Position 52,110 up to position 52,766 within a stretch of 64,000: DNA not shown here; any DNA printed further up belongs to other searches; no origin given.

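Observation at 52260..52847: AT-rich orphan ORF (119 aa, TTG start) between the glyS terminator and IS150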

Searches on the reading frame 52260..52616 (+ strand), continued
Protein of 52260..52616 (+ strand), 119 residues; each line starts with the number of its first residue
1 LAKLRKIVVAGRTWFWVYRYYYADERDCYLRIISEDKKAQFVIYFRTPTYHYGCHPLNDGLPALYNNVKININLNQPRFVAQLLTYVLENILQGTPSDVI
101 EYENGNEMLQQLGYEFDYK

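Call 35: find_encoding_contigs(protein=P0077, flank=7000, max_places=3)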
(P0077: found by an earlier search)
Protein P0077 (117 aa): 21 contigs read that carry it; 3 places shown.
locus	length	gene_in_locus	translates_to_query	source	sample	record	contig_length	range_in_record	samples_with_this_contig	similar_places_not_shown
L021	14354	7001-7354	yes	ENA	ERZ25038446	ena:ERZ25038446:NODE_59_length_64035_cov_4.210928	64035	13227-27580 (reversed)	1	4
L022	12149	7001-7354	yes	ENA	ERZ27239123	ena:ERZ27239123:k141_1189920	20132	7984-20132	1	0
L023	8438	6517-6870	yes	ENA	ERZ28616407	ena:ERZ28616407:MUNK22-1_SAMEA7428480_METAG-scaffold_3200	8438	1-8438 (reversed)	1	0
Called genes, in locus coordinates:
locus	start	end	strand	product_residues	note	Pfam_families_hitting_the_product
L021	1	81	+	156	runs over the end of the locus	PF04073:tRNA_edit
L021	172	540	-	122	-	PF05656:DUF805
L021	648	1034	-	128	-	-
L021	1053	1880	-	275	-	PF00376:MerR, PF13411:MerR_1, PF06445:GyrI-like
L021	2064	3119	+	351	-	PF03956:Lys_export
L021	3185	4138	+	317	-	PF03956:Lys_export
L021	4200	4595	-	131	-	PF00376:MerR, PF13411:MerR_1, PF09278:MerR-DNA-bind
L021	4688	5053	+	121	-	PF02627:CMD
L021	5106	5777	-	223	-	PF06889:DUF1266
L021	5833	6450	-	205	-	PF02589:LUD_dom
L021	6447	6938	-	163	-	PF13302:Acetyltransf_3 (weak), PF00583:Acetyltransf_1, PF13420:Acetyltransf_4, PF13508:Acetyltransf_7, PF08445:FR47 (weak)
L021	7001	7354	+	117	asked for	-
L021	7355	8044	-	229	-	PF01177:Asp_Glu_race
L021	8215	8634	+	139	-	-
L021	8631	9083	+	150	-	PF22381:Staph_reg_Sar_Rot, PF12802:MarR_2, PF01047:MarR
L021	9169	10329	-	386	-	PF01546:Peptidase_M20, PF07687:M20_dimer (weak)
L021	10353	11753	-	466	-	PF03606:DcuC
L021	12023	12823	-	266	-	PF00753:Lactamase_B, PF23023:Anti-Pycsar_Apyc1 (weak), PF12706:Lactamase_B_2 (weak)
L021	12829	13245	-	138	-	PF01878:EVE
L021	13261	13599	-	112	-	PF02635:DsrE (weak)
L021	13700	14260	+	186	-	PF00583:Acetyltransf_1, PF13508:Acetyltransf_7, PF08445:FR47 (weak), PF13673:Acetyltransf_10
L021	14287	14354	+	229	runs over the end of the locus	PF03737:RraA-like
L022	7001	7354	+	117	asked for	-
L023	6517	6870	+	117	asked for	-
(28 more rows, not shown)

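Call 36: predict_structure(alignment_id=A3)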
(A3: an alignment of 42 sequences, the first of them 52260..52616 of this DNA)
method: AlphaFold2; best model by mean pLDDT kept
length: 119 residues; sequences in the alignment: 42
mean_pLDDT: 87.8   pTM: 0.83
mean pLDDT of the five models: 87.8, 87.5, 86.0, 85.5, 85.4
residues with pLDDT >= 90: 82; 70-90: 21; 50-70: 16; < 50: 0
segments of 3 or more residues with pLDDT < 50: none
pLDDT, mean of each block of 10 residues (from residue 1): 89 95 75 95 81 76 95 96 94 79 93 87
secondary structure, 60 per line:
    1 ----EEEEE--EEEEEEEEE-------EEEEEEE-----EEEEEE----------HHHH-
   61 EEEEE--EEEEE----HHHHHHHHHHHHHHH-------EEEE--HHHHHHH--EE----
elements in order: E5-9 E12-20 E28-34 E40-45 H56-59 E61-65 E68-72 H77-91 E99-102 H105-111
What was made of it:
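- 52260..52619 (+): 119-aa protein-coding gene (TTG start) belonging to an unnamed single-domain family. AF2 model with pLDDT 87.8 (call 36).
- Confident model: pLDDT 87.8, pTM 0.83 (call 36).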

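Call 46: find_related_loci(query=window:52260-52616:+, collection=genome_contigs, flank=5000)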
Query window:52260-52616:+ (119 aa) in genome_contigs; peptide patterns used: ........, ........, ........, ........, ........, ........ (x = any residue, [..] = any of these).
133 stretches matched a pattern, but none encodes a relative of the query by tblastn (E <= 1e-3).

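Call 47: fold_search(model_id=the predicted structure, library=pdb)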
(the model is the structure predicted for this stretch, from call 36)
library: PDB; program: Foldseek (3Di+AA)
matches with E <= 10: 660; with E <= 0.001: 0
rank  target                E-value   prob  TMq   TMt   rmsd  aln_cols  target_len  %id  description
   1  8po5_A                2.6e-01  0.07  0.18  0.18  14.1       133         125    9  Lactobacillus plantarum LpdD (released 2024-01-17)
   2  5xxr_B                2.9e-01  0.09  0.18  0.18  10.7       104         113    8  Crystal structure of selenomethionine labelled RIBT from Bacillus subtilis (released 2018-01-03)
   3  9g5b_a                3.3e-01  0.11  0.21  0.22   9.9        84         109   14  Assembly intermediate of human mitochondrial ribosome small subunit (State A) (released 2025-04-23)
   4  8pzh_A                3.3e-01  0.06  0.16  0.17  13.9       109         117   10  LpdD (H61A) mutant (released 2024-01-17)
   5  8pzo_A                3.5e-01  0.05  0.15  0.15  14.2       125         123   10  LpdD (released 2024-01-17)
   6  8qyj_L                3.8e-01  0.08  0.23  0.23  14.1       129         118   12  Human 20S proteasome assembly structure 1 (released 2024-02-21)
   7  8pzh_B                3.8e-01  0.07  0.20  0.20  11.5       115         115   11  LpdD (H61A) mutant (released 2024-01-17)
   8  8qyj_M                4.3e-01  0.04  0.17  0.18  13.6       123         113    9  Human 20S proteasome assembly structure 1 (released 2024-02-21)
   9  5cuk                  4.5e-01  0.13  0.22  0.26   8.6        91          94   10  Crystal structure of the PscP SS domain (released 2015-12-02)
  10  6jpt                  4.8e-01  0.08  0.23  0.23  13.2       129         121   11  Crystal structure of human PAC3 homodimer (trigonal form) (released 2019-05-29)
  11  8po5_B                4.8e-01  0.07  0.20  0.19  11.1       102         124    7  Lactobacillus plantarum LpdD (released 2024-01-17)
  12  3rkk_A                5.5e-01  0.08  0.20  0.13  10.8       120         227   12  Crystal Structure of New Delhi Metallo-Beta-Lactamase-1 from Klebsiella pneumoniae (released 2011-05-18)
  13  5n5g                  5.8e-01  0.08  0.18  0.12  10.8       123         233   12  Crystal structure of di-zinc metallo-beta-lactamase VIM-1 (released 2018-03-07)
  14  9g5c_a                6.2e-01  0.10  0.21  0.21  10.1        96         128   12  Assembly intermediate of human mitochondrial ribosome small subunit (State B) (released 2025-04-23)
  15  8csr_6                6.2e-01  0.08  0.21  0.20   9.9        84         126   14  Human mitochondrial small subunit assembly intermediate (State C) (released 2022-12-14)
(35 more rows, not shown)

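Call 52: search_protein_families(library=pfam, proteins=[P0053, P0026, P0017, P0031, P0044, L017:6459-6980:+, L019:6473-6991:+, L017:7511-7927:+, L021:8215-8631:+], max_evalue=0.01)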
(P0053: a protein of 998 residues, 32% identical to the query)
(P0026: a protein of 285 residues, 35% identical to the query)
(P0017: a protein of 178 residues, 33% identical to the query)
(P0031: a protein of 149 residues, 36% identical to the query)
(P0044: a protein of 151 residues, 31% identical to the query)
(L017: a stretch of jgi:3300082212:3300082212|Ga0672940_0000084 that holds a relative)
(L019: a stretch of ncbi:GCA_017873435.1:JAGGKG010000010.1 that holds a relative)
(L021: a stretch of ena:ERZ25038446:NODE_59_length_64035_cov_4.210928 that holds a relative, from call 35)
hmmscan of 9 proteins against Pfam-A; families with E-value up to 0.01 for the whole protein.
P0053 (998 aa): 16 families
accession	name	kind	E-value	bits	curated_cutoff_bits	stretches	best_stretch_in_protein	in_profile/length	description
PF00028.23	Cadherin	-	4.2e-86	283.9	28.8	4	505-595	2-92/93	Cadherin domain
PF17803.7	Cadherin_4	-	7.1e-39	132.6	25.1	5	795-873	1-71/71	Bacterial cadherin-like domain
PF17963.7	Big_9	-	1e-18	68.4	23.6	1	805-906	1-89/89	Bacterial Ig domain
PF23592.1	Cadherin_CELSR2_9th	-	1.8e-15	57.3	36.8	1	596-679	1-86/100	CELSR2-like, ninth cadherin domain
PF01839.29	FG-GAP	-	4.6e-14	52.4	22.1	2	326-346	2-22/37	FG-GAP repeat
PF13517.12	FG-GAP_3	-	2.5e-13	50.8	26.9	3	101-167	1-60/61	FG-GAP-like repeat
PF25374.1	Cadherin_FAT4_N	-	1.1e-10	42.2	35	0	401-456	5-52/85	FAT4-like, N-terminal cadherin-like domain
PF24507.1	Ig_CFAP65_4th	-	4.2e-08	33.9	27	0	636-673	12-49/76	CFAP65, fourth Ig-like domain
PF17892.7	Cadherin_5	-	1.4e-07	31.7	26.5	1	804-907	1-97/98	Cadherin-like domain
PF16184.11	Cadherin_3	-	1.6e-06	28.5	25.5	0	869-895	70-96/106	Cadherin-like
PF09366.15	DUF1997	-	2.6e-06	28.1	27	0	451-508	31-81/153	Protein of unknown function (DUF1997)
PF22544.2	HYDIN_VesB_CFA65-like_Ig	-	0.0001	22.9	25.5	0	634-672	33-72/100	HYDIN/CFA65/VesB-like, Ig-like domain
PF02983.19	Pro_Al_protease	-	0.00015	22.2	23.4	0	536-558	17-39/59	Alpha-lytic protease prodomain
PF21027.3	Sde0182_C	-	0.00018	22.5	27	0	558-586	50-74/83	Cellulose-binding protein Sde0182, C-terminal domain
PF08159.17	NUC153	-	0.00026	21.2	20.5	0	442-449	12-19/29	NUC153 domain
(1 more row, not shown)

P0026 (285 aa): 1 family
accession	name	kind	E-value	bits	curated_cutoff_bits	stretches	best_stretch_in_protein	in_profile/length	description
PF10020.14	DUF2262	-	1.1e-27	97.8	29.8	1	131-264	3-138/142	Uncharacterized protein conserved in bacteria (DUF2262)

P0017 (178 aa): 0 families

P0031 (149 aa): 0 families

P0044 (151 aa): 0 families

L017:6459-6980:+ (174 aa): 0 families

L019:6473-6991:+ (173 aa): 0 families

L017:7511-7927:+ (139 aa): 1 family
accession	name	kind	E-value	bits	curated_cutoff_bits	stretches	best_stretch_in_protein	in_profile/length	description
PF25753.1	SF0329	-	2.1e-21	77.2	27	1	3-133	1-149/165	SF0329 protein family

L021:8215-8631:+ (139 aa): 0 families
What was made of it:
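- Closest known: Stand-alone immunity proteins of polymorphic toxin systems. Same: One member is fused to another small domain (call 52).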

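Call 53: find_encoding_contigs(protein=P0053, flank=6000, max_places=2)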
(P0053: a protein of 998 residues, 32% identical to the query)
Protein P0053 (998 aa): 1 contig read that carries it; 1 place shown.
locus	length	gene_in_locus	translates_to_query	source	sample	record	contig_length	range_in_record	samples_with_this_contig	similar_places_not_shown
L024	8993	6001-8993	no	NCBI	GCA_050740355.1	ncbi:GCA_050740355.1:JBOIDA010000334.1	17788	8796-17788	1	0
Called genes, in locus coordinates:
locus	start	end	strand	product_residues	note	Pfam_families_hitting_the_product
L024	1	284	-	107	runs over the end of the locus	PF12797:Fer4_2 (faint), PF12837:Fer4_6 (faint), PF13237:Fer4_10 (faint), PF14697:Fer4_21 (faint), PF13183:Fer4_8 (faint), PF12838:Fer4_7 (faint), PF00037:Fer4 (weak), PF11953:DUF3470, +1 more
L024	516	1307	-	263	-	PF01925:TauE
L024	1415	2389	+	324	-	PF00126:HTH_1, PF03466:LysR_substrate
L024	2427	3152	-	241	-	PF01507:PAPS_reduct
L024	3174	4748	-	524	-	PF04262:Glu_cys_ligase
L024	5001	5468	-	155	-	-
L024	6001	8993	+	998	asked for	PF00028:Cadherin, PF17803:Cadherin_4 (weak), PF00028:Cadherin, PF17803:Cadherin_4 (weak), PF00028:Cadherin, PF17803:Cadherin_4, PF17892:Cadherin_5, PF17963:Big_9, +8 more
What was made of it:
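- Tried and rejected: P0053, a 998-aa cadherin-repeat protein, was a false hit of the phmmer search (calls 52, 53).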

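Call 54: find_encoding_contigs(protein=P0007, flank=7000, max_places=2)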
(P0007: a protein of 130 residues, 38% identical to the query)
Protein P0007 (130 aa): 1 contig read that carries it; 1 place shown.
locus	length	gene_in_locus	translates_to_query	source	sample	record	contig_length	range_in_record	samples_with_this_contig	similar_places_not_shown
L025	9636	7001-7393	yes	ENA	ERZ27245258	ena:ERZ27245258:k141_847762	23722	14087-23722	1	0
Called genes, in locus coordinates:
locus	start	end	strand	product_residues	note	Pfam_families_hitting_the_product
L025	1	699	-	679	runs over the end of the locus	PF18202:TQ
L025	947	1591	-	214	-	PF00440:TetR_N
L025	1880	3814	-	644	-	PF18202:TQ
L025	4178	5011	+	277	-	PF03537:Glyco_hydro_114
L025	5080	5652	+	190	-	PF28549:NDPSase_N (weak), PF00293:NUDIX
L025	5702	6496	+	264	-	PF00702:Hydrolase, PF08282:Hydrolase_3, PF05116:S6PP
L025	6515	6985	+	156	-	-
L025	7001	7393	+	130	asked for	-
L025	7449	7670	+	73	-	-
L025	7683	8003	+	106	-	-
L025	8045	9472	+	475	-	PF01979:Amidohydro_1, PF07969:Amidohydro_3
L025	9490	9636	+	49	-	?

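Call 57: find_homologous_proteins(query=A3, max_evalue=0.001)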
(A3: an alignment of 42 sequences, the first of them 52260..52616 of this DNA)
Query A3 (42 sequences) (119 aa, profile of the alignment): 101 proteins with E <= 0.001 among 3382 candidates.
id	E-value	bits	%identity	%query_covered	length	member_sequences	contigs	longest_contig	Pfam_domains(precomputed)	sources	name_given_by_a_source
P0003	4.8e-42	161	87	100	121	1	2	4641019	-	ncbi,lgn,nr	ncbi:hypothetical protein NFJ77_21015 [Escherichia coli]|nr:hypothetical protein HVX32_20465 [Escher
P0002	5.9e-41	157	92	100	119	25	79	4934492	-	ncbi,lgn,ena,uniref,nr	ncbi:hypothetical protein [Escherichia fergusonii]|uniref:Uncharacterized protein n=2 Tax=Escherichi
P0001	2.6e-40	155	99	100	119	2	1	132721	-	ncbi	ncbi:hypothetical protein ACU6R3_19905 [Escherichia coli]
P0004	3.2e-40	155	88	100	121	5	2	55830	-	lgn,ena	-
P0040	2.9e-36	142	27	94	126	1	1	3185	-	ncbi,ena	-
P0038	6.3e-35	138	25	95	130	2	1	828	-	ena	-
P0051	6.2e-32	128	26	97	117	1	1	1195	-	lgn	-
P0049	1.2e-31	127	28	98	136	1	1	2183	-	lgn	-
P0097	1.4e-31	127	23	97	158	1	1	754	-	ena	-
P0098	4.8e-31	125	30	96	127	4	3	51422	-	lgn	-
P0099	6.4e-31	125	35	95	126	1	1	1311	-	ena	-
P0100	3.4e-30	122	26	95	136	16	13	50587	-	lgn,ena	-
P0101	5.9e-30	122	31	98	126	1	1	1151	-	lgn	-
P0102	2.7e-29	119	30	95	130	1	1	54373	-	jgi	-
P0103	2.9e-29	119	30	95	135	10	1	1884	-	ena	-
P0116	3.3e-28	116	31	95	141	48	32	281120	-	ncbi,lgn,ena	-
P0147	3.0e-26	110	28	95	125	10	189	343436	-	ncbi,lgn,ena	-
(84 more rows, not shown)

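Call 58: find_encoding_contigs(protein=P0147, flank=6000, max_places=5)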
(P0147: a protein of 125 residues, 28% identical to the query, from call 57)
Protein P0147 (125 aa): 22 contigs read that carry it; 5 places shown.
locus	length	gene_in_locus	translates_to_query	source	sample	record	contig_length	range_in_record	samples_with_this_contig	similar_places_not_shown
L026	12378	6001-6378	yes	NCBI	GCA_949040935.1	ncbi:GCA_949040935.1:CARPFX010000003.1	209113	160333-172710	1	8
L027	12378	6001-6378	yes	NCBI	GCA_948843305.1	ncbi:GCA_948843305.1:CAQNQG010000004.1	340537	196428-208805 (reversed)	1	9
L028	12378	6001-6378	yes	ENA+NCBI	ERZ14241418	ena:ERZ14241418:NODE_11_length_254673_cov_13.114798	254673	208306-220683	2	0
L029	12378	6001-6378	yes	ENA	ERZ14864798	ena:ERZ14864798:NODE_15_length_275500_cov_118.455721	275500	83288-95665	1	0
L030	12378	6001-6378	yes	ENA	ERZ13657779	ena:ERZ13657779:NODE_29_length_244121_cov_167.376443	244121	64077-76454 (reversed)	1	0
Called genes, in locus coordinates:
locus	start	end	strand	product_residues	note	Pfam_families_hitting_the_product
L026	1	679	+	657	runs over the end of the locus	PF13802:Gal_mutarotas_2, PF01055:Glyco_hydro_31_2nd, PF21365:Glyco_hydro_31_3rd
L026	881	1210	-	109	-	PF02604:PhdYeFM_antitox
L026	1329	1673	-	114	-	PF21748:UPF0150, PF15919:HicB_lk_antitox (weak), PF05534:HicB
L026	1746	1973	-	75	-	PF07927:HicA_toxin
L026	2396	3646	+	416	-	PF01381:HTH_3, PF12844:HTH_19 (weak), PF00586:AIRS, PF02769:AIRS_C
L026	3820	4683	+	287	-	PF04439:Adenyl_transf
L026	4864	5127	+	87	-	PF08765:Mor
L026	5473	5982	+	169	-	PF07931:CPT, PF13671:AAA_33, PF13238:AAA_18 (weak)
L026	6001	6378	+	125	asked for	-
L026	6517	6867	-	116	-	PF07883:Cupin_2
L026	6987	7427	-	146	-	PF02082:Rrf2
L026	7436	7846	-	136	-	PF01663:Phosphodiest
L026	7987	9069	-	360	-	PF00905:Transpeptidase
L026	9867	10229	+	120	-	PF01385:OrfB_IS605 (weak)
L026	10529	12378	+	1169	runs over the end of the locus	PF13569:DUF4132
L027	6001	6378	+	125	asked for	-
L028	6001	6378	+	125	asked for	-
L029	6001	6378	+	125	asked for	-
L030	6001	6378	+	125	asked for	-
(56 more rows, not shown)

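Call 59: find_encoding_contigs(protein=P0116, flank=6000, max_places=5)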
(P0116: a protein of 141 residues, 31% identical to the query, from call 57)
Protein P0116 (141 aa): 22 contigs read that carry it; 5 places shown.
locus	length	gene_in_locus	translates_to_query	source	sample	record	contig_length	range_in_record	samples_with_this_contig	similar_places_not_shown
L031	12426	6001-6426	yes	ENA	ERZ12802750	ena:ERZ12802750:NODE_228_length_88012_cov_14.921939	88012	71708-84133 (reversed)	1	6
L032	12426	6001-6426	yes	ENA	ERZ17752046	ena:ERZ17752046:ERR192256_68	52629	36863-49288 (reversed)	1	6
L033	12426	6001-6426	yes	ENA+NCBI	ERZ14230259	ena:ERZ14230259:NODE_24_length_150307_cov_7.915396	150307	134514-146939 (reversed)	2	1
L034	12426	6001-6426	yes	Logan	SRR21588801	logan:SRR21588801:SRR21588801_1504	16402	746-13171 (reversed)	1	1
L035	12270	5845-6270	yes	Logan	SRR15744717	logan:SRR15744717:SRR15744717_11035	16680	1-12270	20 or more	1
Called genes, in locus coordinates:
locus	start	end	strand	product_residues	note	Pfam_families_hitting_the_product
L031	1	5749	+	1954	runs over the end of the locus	PF01841:Transglut_core (weak), PF02368:Big_2, PF03382:DUF285, PF09479:Flg_new, PF01841:Transglut_core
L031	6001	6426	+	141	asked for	-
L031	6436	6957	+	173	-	PF01661:Macro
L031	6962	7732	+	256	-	PF01966:HD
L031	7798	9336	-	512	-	PF00270:DEAD, PF04851:ResIII, PF18766:SWI2_SNF2 (weak), PF13401:AAA_22 (faint), PF16203:ERCC3_RAD25_C, PF00271:Helicase_C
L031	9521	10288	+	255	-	-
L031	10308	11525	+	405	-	PF10923:BrxC_BrxD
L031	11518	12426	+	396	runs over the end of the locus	PF10923:BrxC_BrxD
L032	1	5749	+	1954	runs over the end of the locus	PF01841:Transglut_core (weak), PF02368:Big_2, PF03382:DUF285, PF09479:Flg_new, PF01841:Transglut_core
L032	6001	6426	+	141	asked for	-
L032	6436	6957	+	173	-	PF01661:Macro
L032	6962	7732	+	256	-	PF01966:HD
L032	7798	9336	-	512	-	PF00270:DEAD, PF04851:ResIII, PF18766:SWI2_SNF2 (weak), PF13401:AAA_22 (faint), PF16203:ERCC3_RAD25_C, PF00271:Helicase_C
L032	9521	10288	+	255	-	-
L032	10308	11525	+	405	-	PF10923:BrxC_BrxD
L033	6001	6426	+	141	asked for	-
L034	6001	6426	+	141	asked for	-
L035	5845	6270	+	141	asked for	-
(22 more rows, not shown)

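Call 61: search_dna_similar(query=window:52260-52616:+, collection=plasmids, mode=protein, max_evalue=0.001, max_rows=15)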
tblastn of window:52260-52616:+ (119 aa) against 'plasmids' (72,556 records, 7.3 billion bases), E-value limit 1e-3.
No match.
